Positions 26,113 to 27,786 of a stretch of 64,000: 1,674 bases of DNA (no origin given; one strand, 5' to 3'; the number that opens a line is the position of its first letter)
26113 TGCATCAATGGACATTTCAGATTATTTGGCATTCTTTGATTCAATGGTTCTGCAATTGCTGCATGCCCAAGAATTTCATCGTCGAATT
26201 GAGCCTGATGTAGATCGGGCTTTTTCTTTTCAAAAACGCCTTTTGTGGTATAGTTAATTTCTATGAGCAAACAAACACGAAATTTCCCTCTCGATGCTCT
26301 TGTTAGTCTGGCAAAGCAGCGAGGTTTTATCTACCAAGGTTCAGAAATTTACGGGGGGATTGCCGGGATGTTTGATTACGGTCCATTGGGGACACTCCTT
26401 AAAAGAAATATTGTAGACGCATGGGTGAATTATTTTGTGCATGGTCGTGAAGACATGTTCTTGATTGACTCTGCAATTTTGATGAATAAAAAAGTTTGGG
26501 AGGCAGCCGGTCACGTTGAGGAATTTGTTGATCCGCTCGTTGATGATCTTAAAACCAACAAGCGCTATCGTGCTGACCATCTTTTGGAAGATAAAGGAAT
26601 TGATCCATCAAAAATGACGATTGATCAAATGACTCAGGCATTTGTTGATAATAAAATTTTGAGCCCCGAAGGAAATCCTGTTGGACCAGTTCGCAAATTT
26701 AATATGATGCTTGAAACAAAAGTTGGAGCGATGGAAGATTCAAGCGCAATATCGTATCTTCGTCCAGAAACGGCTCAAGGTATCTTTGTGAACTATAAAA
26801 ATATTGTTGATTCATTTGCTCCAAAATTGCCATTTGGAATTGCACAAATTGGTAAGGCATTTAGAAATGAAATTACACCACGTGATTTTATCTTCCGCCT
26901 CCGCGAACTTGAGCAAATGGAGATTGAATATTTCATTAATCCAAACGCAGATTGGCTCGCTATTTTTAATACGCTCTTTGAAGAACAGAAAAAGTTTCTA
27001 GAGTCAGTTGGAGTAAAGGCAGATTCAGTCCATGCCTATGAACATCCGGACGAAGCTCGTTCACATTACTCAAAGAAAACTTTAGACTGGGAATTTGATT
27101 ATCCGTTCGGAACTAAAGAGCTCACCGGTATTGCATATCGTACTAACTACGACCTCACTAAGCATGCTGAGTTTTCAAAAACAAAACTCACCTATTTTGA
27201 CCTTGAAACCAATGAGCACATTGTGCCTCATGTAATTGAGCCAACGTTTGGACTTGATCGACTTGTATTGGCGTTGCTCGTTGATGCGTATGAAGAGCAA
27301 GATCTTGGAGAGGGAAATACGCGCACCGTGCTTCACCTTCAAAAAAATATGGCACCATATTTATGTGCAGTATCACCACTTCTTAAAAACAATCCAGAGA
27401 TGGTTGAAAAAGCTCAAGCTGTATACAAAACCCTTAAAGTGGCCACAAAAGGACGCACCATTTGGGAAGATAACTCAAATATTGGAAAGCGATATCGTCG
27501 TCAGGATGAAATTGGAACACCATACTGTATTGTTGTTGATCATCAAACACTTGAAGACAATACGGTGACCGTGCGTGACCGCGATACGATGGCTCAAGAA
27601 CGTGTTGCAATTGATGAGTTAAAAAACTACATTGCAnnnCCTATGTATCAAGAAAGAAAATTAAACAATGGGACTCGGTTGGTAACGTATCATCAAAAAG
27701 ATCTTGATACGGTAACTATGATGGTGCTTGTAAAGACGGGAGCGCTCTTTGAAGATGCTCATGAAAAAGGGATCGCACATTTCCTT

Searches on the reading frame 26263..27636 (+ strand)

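Call 17: search_protein_families(library=pfam, proteins=[window:26263-27636:+], max_evalue=0.001)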
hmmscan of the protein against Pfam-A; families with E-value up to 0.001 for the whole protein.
window:26263-27636:+ (458 aa): 2 families
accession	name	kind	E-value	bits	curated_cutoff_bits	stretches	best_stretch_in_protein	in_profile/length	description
PF03129.25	HGTP_anticodon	-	1.8e-22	79.7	21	1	368-457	2-91/94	Anticodon binding domain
PF00587.30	tRNA-synt_2b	-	1.5e-10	41.9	29.3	1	164-339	11-176/179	tRNA synthetase class II core domain (G, H, P, S and T)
